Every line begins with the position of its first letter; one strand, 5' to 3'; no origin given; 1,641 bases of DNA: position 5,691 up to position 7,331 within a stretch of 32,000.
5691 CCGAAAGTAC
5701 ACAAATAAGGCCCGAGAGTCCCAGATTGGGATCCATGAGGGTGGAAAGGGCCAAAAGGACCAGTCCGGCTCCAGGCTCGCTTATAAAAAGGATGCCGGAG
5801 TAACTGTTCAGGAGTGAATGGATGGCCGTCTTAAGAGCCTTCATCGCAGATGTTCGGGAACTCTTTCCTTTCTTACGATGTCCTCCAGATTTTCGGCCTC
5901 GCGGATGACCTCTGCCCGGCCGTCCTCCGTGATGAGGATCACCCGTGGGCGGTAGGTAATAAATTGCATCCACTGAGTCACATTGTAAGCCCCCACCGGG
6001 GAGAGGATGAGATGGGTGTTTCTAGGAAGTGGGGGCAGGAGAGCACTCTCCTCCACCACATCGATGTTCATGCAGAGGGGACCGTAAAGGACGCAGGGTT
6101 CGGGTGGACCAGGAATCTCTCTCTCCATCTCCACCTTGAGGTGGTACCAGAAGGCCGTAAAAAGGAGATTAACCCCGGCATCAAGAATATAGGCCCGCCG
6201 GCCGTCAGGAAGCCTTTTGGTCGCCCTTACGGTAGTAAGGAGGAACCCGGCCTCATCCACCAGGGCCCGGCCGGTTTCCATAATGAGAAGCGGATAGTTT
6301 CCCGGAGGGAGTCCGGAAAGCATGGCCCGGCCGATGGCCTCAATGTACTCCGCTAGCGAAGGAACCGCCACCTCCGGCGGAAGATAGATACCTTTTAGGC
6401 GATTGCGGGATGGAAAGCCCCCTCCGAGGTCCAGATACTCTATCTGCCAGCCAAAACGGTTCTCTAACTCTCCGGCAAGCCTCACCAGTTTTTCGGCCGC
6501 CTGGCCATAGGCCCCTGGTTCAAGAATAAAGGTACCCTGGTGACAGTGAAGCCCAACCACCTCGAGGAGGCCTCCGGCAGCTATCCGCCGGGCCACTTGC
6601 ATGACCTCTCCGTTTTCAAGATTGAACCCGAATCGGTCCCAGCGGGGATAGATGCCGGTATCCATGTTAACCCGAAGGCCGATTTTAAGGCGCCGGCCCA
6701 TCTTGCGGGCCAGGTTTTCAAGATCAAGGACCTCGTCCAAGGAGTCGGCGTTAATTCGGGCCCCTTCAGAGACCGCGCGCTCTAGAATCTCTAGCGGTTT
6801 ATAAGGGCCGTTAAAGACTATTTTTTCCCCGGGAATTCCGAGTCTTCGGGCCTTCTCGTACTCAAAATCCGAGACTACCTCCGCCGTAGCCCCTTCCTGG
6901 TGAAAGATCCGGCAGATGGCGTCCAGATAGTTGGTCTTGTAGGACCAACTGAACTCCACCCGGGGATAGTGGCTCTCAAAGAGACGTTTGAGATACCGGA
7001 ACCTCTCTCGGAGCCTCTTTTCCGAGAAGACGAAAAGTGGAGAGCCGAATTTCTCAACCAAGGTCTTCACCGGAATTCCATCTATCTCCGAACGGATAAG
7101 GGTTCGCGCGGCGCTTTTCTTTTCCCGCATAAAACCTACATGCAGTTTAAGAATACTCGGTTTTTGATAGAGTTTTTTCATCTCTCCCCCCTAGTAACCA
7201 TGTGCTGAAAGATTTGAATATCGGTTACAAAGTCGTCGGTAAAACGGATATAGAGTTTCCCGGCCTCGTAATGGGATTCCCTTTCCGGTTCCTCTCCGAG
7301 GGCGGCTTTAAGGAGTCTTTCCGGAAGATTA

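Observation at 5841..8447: PqqD-like protein + ATP-grasp ligase + fold-type III decarboxylase triad with no visible precursor peptide or carrier protein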

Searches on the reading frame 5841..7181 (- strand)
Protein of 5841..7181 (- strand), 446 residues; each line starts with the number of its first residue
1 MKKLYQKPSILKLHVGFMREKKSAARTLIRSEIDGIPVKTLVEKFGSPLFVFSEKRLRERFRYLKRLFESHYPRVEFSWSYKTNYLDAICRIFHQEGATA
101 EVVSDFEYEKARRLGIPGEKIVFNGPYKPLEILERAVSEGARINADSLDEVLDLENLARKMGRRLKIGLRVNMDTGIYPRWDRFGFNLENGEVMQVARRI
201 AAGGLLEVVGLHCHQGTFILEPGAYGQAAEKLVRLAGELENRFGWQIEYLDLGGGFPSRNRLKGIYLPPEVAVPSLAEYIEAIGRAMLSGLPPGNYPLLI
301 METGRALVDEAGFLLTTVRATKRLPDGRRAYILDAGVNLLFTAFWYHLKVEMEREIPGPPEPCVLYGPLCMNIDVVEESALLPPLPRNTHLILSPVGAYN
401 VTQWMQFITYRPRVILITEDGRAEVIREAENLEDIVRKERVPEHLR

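Call 4: search_protein_families(library=pfam, proteins=[window:5841-7181:-], max_evalue=0.01)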
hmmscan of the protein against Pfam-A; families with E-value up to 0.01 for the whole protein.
window:5841-7181:- (446 aa): 3 families
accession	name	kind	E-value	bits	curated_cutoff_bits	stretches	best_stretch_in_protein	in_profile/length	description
PF02784.22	Orn_Arg_deC_N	-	8e-29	101.2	23.4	1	66-308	9-246/247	Pyridoxal-dependent decarboxylase, pyridoxal binding domain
PF00278.28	Orn_DAP_Arg_deC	-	2.4e-10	41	23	1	308-393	4-91/95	Pyridoxal-dependent decarboxylase, C-terminal sheet domain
PF01168.26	Ala_racemase_N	-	8.8e-07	29.3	24.1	1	91-219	41-160/220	Alanine racemase, N-terminal domain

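Call 5: search_protein_families(library=ncbifam, proteins=[window:5841-7181:-], max_evalue=0.01)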
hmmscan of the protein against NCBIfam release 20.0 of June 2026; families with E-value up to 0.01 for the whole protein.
window:5841-7181:- (446 aa): 7 families
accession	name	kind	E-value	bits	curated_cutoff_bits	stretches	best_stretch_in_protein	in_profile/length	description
TIGR01048.1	lysA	equivalog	6.9e-62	209.3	297.9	1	32-439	10-416/417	diaminopimelate decarboxylase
NF041039.1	FslC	exception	1.3e-59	202.1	500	1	34-429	15-415/418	rhizoferrin biosystnesis N-citrylornithine decarboxylase FslC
NF052544.1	OrLyDeCDokD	equivalog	2.9e-32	111.9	700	1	33-439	28-459/461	ornithine/lysine decarboxylase DokD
TIGR03099.1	dCO2ase_PEP1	hypoth_equivalog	1.5e-29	103.3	478.45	1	32-343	9-314/398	pyridoxal-dependent decarboxylase, exosortase A system-associated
NF006515.0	PRK08961.1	equivalog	9e-19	66.9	802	1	44-401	500-842/861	bifunctional aspartate kinase/diaminopimelate decarboxylase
TIGR01273.1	speA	equivalog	1.2e-09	37.2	624.1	1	142-319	166-349/624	arginine decarboxylase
NF003763.0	PRK05354.1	equivalog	3.1e-08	32.6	369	1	134-324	166-362/636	biosynthetic arginine decarboxylase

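Call 24: search_solved_structures(query=window:5841-7181:-, max_evalue=1e-10)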
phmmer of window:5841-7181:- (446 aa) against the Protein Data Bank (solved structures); distinct sequences matched with E-value up to 1e-10: 39.
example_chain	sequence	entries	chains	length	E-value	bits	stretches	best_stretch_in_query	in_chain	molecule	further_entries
7kh2_A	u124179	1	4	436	3.4e-54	187.4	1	29-428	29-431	N-citrylornithine decarboxylase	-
1tuf_A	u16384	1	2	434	1.4e-41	145.9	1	32-445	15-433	Diaminopimelate decarboxylase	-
1twi_A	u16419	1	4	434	1.4e-41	145.9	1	32-445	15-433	Diaminopimelate decarboxylase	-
2p3e_A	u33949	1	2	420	4.8e-41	144.1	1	33-437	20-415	Diaminopimelate decarboxylase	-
3c5q_A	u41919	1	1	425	2.2e-30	109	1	42-439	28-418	Diaminopimelate decarboxylase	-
2qgh_A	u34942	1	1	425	2.5e-30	108.8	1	42-439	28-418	Diaminopimelate decarboxylase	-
4xg1_A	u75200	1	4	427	1.6e-28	102.8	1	33-441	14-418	Diaminopimelate decarboxylase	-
5x7m_A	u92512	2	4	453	1.3e-27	99.9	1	33-444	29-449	Diaminopimelate decarboxylase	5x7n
1hkv_A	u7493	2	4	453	8.8e-27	97.1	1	33-439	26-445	DIAMINOPIMELATE DECARBOXYLASE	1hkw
2o0t_A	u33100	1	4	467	1.4e-26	96.4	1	33-438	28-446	Diaminopimelate decarboxylase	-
6n2f_A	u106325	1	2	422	4.1e-25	91.6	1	37-437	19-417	Diaminopimelate decarboxylase 2, chloroplastic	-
6n2a_A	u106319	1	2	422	6e-25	91.1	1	35-437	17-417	Diaminopimelate decarboxylase 1, chloroplastic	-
2yxx_A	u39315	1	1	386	2.4e-24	89.1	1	40-436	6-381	Diaminopimelate decarboxylase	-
8d2y_A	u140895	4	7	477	4.9e-24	88.1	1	34-438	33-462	D-ornithine/D-lysine decarboxylase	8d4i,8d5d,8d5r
8d88_A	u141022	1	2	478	4.9e-24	88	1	34-438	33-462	D-ornithine/D-lysine decarboxylase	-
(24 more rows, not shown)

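Call 35: search_solved_structures(query=window:5841-7181:-, max_evalue=1e-40, show_alignments=2)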
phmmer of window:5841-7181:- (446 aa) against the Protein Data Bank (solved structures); distinct sequences matched with E-value up to 1e-40: 4.
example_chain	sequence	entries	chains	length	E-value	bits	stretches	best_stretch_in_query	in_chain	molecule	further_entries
7kh2_A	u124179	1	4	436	3.4e-54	187.4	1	29-428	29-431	N-citrylornithine decarboxylase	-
1tuf_A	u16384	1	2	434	1.4e-41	145.9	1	32-445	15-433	Diaminopimelate decarboxylase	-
1twi_A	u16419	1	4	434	1.4e-41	145.9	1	32-445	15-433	Diaminopimelate decarboxylase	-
2p3e_A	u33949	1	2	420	4.8e-41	144.1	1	33-437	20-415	Diaminopimelate decarboxylase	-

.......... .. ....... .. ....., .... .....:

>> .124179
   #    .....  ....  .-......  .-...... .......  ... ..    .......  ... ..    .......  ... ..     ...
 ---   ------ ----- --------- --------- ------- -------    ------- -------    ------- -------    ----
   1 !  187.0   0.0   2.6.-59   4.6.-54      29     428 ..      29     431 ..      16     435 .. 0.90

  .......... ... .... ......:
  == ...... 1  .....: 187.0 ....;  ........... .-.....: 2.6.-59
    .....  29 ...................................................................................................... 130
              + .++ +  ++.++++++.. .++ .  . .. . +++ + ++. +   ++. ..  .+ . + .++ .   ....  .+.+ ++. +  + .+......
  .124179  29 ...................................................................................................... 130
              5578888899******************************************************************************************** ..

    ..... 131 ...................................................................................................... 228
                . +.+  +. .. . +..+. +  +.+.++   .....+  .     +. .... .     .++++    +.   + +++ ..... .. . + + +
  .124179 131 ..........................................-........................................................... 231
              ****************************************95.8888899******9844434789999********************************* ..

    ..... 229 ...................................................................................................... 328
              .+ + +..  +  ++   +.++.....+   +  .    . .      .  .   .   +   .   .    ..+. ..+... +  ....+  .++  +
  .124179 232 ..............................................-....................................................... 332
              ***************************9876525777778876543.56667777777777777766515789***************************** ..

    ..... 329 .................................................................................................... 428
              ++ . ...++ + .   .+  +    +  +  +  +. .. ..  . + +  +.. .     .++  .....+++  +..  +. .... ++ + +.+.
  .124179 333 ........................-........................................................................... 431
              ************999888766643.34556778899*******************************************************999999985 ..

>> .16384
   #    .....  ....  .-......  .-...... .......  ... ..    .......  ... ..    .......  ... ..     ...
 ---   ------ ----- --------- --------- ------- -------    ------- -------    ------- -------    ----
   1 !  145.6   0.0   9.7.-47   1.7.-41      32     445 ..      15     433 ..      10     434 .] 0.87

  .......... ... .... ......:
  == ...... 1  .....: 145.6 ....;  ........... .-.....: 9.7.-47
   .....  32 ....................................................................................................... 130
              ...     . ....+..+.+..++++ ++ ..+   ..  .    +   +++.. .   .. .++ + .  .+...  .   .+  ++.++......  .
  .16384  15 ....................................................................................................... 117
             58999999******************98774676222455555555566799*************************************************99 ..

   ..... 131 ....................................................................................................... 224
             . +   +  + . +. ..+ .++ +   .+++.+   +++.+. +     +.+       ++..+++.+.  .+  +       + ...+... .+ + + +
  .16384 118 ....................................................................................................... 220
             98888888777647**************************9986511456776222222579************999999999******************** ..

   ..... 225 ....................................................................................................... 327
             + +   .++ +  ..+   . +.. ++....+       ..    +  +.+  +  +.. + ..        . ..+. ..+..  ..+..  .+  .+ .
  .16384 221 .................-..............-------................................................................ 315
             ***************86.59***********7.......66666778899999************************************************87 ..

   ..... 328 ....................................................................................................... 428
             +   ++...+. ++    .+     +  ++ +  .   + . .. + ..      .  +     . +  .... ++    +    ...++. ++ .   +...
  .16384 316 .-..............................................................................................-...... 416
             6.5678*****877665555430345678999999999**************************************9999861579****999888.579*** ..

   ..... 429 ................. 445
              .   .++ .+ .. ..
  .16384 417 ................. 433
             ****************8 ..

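Call 62: find_homologous_proteins(query=window:5841-7181:-, max_evalue=1e-20)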
Query window:5841-7181:- (446 aa): 8000 proteins with E <= 1e-20 among 8000 candidates; the best 120 are listed.
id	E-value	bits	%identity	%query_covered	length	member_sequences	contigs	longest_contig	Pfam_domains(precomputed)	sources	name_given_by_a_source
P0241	0.0e+0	1013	100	100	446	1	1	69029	PF02784.23,PF00278.29,PF01168.27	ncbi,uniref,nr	ncbi:alanine racemase [Thermosulfurimonas dismutans]|uniref:Diaminopimelate decarboxylase n=1 Tax=Th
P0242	4.8e-283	957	94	100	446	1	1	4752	PF02784.23,PF00278.29,PF01168.27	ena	-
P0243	1.0e-253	860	83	100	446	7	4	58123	PF02784.23,PF00278.29,PF01168.27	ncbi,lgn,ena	-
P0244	6.1e-252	854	81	100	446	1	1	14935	PF02784.23,PF00278.29,PF01168.27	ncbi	-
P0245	5.8e-251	851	82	100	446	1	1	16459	PF02784.23,PF00278.29,PF01168.27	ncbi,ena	-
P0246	2.8e-250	849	81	100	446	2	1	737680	PF02784.23,PF00278.29,PF01168.27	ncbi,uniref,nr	ncbi:alanine racemase [Thermosulfurimonas sp. F29]|uniref:alanine racemase n=1 Tax=Thermosulfurimona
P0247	1.6e-247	840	82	100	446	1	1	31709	PF02784.23,PF00278.29,PF01168.27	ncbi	-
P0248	3.9e-242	822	79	100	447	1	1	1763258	PF02784.23,PF00278.29,PF01168.27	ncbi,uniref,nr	ncbi:diaminopimelate decarboxylase [Thermosulfurimonas marina]|uniref:Diaminopimelate decarboxylase 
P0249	1.0e-239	814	77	100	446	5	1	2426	PF02784.23,PF00278.29,PF01168.27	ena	-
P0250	8.7e-236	801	77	100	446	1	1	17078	PF02784.23,PF00278.29,PF01168.27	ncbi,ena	-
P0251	6.4e-225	765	72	100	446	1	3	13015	PF02784.23,PF00278.29,PF01168.27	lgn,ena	-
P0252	1.7e-206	704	67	100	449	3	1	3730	PF02784.23,PF00278.29,PF01168.27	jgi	jgi:diaminopimelate decarboxylase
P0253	2.5e-206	704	67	100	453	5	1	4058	PF02784.23,PF00278.29,PF01168.27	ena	-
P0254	6.1e-206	703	66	100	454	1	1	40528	PF02784.23,PF00278.29,PF01168.27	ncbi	-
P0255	7.7e-206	702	66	100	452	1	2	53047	PF02784.23,PF00278.29,PF01168.27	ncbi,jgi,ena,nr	ncbi:MAG: diaminopimelate decarboxylase [Thermodesulfobacteria bacterium]|nr:diaminopimelate decarbo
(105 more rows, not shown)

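Call 69: predict_structure(alignment_id=A4)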
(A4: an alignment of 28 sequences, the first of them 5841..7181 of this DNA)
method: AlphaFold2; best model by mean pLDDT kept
length: 446 residues; sequences in the alignment: 28
mean_pLDDT: 82.6   pTM: 0.81
mean pLDDT of the five models: 82.6, 81.3, 80.6, 80.0, 80.0
residues with pLDDT >= 90: 211; 70-90: 150; 50-70: 58; < 50: 27
segments of 3 or more residues with pLDDT < 50: 1-23
pLDDT, mean of each block of 10 residues (from residue 1): 38 32 62 93 92 92 90 90 75 92 90 93 91 96 95 97 96 67 81 95 96 79 89 95 96 78 64 83 92 90 80 90 89 70 65 88 79 69 92 73 54 90 90 82 88
secondary structure, 60 per line:
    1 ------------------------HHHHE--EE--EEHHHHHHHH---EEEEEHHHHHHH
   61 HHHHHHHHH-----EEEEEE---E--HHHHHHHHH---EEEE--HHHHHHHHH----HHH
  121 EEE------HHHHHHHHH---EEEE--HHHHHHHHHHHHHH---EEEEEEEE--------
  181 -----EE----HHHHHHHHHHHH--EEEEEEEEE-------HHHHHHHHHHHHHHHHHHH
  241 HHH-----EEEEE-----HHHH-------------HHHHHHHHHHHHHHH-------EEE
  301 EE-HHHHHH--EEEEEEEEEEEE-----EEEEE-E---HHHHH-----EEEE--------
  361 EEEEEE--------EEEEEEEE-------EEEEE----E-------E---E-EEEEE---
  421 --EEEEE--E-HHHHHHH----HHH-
elements in order: H25-28 H38-45 E49-53 H54-69 E75-80 H87-95 E99-102 H105-113 E121-123 H130-138 E142-145 H148-161 E165-172 H192-203 E206-214 H222-243 E249-253 H259-262 H276-290 E298-302 H304-309 E312-323 E329-333 H339-343 E349-352 E361-366 E375-382 E390-394 E413-417 E423-427 H432-438

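Call 78: search_protein_families(library=padloc, proteins=[window:5841-7181:-], max_evalue=0.001)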
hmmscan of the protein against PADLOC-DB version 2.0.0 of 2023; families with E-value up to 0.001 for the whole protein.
window:5841-7181:- (446 aa): 0 families

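Call 80: fold_search(model_id=the predicted structure, library=pdb)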
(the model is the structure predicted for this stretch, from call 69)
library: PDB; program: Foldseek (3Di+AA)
matches with E <= 10: 1527; with E <= 0.001: 290
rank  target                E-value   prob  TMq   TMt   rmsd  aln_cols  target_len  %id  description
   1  7kh2_D                2.9e-37  1.00  0.80  0.85   3.8       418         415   29  Structure of N-citrylornithine decarboxylase bound with PLP (released 2020-12-16)
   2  7kh2_B                3.6e-36  1.00  0.78  0.85   4.0       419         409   29  Structure of N-citrylornithine decarboxylase bound with PLP (released 2020-12-16)
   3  7kh2_A                5.2e-36  1.00  0.80  0.87   3.7       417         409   30  Structure of N-citrylornithine decarboxylase bound with PLP (released 2020-12-16)
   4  7kh2_C                7.0e-36  1.00  0.79  0.85   3.8       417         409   29  Structure of N-citrylornithine decarboxylase bound with PLP (released 2020-12-16)
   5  1twi_A                7.3e-33  1.00  0.81  0.83   3.2       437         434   28  Crystal structure of Diaminopimelate Decarboxylase from m. jannaschii in co-complex with L-lysine (released 2004-07-27)
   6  1tuf_A                5.6e-32  1.00  0.82  0.85   3.5       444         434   27  Crystal structure of Diaminopimelate Decarboxylase from m. jannaschi (released 2004-07-20)
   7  8d5d_A                6.7e-32  1.00  0.80  0.78   3.8       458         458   24  Structure of Y430F D-ornithine/D-lysine decarboxylase complex with D-arginine (released 2022-11-16)
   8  8d88_A                8.0e-32  1.00  0.81  0.78   3.7       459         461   23  Structure of Y430F D-ornithine/D-lysine decarboxylase complex with D-lysine (released 2022-11-16)
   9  2p3e_B                1.1e-31  1.00  0.76  0.83   3.5       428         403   25  Crystal structure of AQ1208 from Aquifex aeolicus (released 2007-05-01)
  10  9cpz_A                1.2e-31  1.00  0.80  0.77   3.8       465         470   23  C387S variant of D-ornithine/D-lysine decarboxylase complexed with PMP and 4-guanidinobutanal (released 2025-08-06)
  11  8d4i_A                1.5e-31  1.00  0.80  0.78   3.8       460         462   22  Structure of Y430F D-ornithine/D-lysine decarboxylase complex with putrescine (released 2022-11-16)
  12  8d5r_A                2.1e-31  1.00  0.79  0.77   4.0       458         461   23  Structure of Y430F D-ornithine/D-lysine decarboxylase complex with D-ornithine (released 2022-11-16)
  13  8d5d_B                3.0e-31  1.00  0.79  0.78   3.8       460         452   23  Structure of Y430F D-ornithine/D-lysine decarboxylase complex with D-arginine (released 2022-11-16)
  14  8d5r_B                3.2e-31  1.00  0.80  0.78   3.9       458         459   23  Structure of Y430F D-ornithine/D-lysine decarboxylase complex with D-ornithine (released 2022-11-16)
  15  2p3e_A                3.4e-31  1.00  0.74  0.83   3.7       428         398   25  Crystal structure of AQ1208 from Aquifex aeolicus (released 2007-05-01)
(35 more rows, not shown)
